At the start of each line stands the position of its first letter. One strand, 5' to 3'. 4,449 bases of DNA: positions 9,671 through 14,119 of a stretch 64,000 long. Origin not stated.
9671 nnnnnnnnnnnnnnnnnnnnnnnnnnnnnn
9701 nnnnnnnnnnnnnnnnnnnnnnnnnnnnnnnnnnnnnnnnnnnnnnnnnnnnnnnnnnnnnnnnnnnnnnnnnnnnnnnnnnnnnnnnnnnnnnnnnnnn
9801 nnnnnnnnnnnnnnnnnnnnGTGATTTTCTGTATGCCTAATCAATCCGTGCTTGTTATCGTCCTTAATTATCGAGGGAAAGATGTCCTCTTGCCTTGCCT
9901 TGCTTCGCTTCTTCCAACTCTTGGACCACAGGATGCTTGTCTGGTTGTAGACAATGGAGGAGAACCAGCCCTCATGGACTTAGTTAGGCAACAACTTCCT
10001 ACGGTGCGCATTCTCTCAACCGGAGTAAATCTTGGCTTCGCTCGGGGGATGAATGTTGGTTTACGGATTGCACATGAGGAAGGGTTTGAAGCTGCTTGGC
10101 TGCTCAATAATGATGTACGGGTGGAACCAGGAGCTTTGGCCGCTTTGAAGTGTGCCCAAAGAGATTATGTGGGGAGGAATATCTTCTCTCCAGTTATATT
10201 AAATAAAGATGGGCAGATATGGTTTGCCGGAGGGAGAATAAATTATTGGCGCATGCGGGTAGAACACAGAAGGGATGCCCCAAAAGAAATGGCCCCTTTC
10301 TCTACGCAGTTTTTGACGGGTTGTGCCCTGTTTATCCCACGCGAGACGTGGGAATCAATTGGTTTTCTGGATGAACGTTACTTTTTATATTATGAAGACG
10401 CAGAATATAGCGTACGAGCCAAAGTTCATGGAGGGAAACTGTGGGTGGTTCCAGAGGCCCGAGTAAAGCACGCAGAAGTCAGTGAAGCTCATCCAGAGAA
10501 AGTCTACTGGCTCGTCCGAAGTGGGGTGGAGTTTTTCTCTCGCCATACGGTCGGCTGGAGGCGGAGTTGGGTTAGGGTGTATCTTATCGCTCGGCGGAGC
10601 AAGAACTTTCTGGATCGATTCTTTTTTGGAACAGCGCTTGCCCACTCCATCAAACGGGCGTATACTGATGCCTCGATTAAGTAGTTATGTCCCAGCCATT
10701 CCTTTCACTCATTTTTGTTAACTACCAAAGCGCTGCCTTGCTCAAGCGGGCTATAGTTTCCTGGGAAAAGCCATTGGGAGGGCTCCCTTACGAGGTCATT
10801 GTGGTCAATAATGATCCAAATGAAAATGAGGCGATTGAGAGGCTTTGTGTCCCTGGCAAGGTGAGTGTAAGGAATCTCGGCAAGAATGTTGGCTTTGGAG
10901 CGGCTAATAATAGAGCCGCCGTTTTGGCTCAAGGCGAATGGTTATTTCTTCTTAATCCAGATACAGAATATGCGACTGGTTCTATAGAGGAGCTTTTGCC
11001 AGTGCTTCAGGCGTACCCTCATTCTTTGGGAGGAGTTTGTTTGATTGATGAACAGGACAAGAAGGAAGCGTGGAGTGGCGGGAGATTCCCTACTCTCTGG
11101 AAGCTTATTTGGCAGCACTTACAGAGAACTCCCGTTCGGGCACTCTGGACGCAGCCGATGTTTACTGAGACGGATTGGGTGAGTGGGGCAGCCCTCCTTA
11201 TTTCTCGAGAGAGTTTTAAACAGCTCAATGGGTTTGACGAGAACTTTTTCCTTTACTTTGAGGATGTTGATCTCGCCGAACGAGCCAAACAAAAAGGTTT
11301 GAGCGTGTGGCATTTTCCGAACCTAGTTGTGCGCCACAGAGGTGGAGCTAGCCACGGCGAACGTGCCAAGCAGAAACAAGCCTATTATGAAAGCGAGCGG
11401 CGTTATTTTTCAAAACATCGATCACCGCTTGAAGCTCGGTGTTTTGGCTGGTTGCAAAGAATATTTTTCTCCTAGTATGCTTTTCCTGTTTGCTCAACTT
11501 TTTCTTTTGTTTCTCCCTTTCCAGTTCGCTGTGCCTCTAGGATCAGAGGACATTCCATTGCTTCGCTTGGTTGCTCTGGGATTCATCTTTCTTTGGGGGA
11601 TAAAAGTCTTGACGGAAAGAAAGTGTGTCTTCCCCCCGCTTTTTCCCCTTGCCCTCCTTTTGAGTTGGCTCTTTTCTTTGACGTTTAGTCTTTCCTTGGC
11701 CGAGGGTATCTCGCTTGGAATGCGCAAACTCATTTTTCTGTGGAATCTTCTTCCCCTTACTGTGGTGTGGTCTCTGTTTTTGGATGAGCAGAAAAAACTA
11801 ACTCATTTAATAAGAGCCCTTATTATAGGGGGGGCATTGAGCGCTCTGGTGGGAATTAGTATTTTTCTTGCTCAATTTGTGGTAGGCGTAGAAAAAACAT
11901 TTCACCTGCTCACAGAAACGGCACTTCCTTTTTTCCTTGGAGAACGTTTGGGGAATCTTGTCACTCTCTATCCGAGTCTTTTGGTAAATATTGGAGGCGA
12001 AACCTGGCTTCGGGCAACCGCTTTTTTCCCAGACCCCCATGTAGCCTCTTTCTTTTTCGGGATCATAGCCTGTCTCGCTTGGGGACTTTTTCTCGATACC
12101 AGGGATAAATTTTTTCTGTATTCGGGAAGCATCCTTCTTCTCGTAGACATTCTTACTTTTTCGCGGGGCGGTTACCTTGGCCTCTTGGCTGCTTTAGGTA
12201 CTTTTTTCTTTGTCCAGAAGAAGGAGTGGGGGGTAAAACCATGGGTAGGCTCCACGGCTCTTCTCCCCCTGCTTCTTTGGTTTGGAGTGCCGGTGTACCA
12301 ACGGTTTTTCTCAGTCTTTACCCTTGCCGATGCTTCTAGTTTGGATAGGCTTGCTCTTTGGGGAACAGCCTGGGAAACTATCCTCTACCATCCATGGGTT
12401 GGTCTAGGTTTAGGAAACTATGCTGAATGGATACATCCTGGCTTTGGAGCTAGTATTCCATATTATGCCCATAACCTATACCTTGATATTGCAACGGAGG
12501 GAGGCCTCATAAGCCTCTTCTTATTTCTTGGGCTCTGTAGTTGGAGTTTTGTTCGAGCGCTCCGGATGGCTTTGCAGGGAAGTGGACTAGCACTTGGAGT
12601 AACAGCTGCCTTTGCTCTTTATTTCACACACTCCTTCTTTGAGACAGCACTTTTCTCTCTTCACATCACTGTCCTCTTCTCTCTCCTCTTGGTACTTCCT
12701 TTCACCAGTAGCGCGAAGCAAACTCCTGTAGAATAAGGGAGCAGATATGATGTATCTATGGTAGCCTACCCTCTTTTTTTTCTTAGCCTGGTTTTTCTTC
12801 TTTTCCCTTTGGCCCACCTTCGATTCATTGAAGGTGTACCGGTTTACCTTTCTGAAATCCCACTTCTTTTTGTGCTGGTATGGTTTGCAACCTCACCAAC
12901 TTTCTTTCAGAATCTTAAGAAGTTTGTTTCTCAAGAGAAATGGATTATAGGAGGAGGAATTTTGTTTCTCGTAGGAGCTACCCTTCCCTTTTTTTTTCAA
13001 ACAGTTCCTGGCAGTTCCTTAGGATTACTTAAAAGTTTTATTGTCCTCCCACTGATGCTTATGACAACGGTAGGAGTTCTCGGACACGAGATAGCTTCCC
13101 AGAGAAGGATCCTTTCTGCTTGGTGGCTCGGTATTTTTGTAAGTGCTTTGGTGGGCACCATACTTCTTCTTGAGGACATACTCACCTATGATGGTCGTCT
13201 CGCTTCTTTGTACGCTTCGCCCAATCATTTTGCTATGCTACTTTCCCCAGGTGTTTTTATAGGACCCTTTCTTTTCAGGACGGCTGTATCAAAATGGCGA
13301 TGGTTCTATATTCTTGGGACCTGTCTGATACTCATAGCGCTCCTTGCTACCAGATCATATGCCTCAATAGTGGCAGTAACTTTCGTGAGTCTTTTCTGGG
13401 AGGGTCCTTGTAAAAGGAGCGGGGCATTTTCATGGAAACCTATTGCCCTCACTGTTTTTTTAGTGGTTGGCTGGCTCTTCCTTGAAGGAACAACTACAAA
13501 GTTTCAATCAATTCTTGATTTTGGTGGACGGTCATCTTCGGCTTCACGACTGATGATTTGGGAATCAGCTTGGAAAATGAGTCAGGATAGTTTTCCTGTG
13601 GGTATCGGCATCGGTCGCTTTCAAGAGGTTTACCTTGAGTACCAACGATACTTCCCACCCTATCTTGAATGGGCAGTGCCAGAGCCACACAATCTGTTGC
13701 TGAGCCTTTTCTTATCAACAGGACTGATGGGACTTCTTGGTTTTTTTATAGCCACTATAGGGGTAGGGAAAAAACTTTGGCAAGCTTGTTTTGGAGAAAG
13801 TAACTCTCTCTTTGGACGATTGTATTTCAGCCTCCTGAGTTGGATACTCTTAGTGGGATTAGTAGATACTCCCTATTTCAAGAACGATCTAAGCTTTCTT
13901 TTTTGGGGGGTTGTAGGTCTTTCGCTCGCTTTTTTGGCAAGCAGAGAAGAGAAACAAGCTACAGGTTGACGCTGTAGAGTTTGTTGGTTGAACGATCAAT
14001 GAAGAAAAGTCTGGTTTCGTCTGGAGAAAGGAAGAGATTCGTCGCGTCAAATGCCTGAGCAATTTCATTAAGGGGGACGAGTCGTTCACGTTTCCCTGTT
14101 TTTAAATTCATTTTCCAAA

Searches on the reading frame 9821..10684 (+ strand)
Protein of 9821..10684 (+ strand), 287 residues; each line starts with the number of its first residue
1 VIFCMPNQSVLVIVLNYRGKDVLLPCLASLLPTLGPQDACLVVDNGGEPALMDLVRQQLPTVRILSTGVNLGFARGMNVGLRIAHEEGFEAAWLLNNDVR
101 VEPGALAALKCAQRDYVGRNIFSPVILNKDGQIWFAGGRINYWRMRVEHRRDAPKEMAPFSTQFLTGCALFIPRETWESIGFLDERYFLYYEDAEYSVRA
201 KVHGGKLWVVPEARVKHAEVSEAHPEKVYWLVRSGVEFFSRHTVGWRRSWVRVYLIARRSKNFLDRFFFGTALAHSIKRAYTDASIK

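Call 8: search_protein_families(library=pfam, proteins=[window:9821-10684:+])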
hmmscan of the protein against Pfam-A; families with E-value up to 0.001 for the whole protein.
window:9821-10684:+ (287 aa): 3 families
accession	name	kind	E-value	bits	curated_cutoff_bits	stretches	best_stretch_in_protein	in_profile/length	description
PF13641.12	Glyco_tranf_2_3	-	1e-10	42.5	27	1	9-221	2-215/230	Glycosyltransferase like family 2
PF00535.33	Glycos_transf_2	-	2.3e-08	34.6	23.3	1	10-109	2-99/168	Glycosyl transferase family 2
PF13632.12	Glyco_trans_2_3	-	0.00025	21.4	27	1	145-245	57-142/198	Glycosyl transferase family group 2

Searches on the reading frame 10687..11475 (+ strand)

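Call 8: search_protein_families(library=pfam, proteins=[window:10687-11475:+])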
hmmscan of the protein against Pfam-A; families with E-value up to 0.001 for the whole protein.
window:10687-11475:+ (262 aa): 4 families
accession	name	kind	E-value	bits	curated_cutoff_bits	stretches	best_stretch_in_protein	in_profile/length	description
PF00535.33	Glycos_transf_2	-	5.4e-14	52.9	23.3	1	7-141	1-132/168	Glycosyl transferase family 2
PF13641.12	Glyco_tranf_2_3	-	9.4e-07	29.5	27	1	6-232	3-226/230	Glycosyltransferase like family 2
PF02709.20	Glyco_transf_7C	-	1.7e-06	28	23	1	167-212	21-67/78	N-terminal domain of galactosyltransferase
PF10111.15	Glyco_tranf_2_2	-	0.00017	21.7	27.3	0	166-214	164-214/276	Glycosyltransferase like family 2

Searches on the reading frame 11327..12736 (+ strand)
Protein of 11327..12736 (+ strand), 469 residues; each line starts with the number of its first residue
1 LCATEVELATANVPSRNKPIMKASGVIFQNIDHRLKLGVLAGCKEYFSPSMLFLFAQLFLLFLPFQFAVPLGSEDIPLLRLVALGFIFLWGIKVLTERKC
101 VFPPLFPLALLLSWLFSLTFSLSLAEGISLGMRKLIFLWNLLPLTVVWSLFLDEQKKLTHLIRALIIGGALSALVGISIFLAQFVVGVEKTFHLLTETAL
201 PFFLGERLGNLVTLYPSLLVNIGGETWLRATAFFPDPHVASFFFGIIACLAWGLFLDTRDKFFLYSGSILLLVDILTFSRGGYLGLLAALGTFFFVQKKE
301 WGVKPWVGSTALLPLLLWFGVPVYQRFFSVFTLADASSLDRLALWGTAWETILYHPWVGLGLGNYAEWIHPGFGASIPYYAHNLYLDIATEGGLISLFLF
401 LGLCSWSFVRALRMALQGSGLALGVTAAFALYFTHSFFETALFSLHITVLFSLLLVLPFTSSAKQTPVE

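Call 8: search_protein_families(library=pfam, proteins=[window:11327-12736:+])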
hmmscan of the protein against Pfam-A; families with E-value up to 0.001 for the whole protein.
window:11327-12736:+ (469 aa): 1 family
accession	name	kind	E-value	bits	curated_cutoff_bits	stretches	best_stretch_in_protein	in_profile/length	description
PF04932.20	Wzy_C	-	8.4e-21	74.8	31.7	1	269-401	5-149/149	O-Antigen ligase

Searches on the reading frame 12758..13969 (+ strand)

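Call 8: search_protein_families(library=pfam, proteins=[window:12758-13969:+])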
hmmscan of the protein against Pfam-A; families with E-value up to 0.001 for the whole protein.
window:12758-13969:+ (403 aa): 1 family
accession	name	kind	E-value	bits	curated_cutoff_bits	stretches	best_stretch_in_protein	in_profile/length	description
PF04932.20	Wzy_C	-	6.2e-17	62.2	31.7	1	189-330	4-149/149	O-Antigen ligase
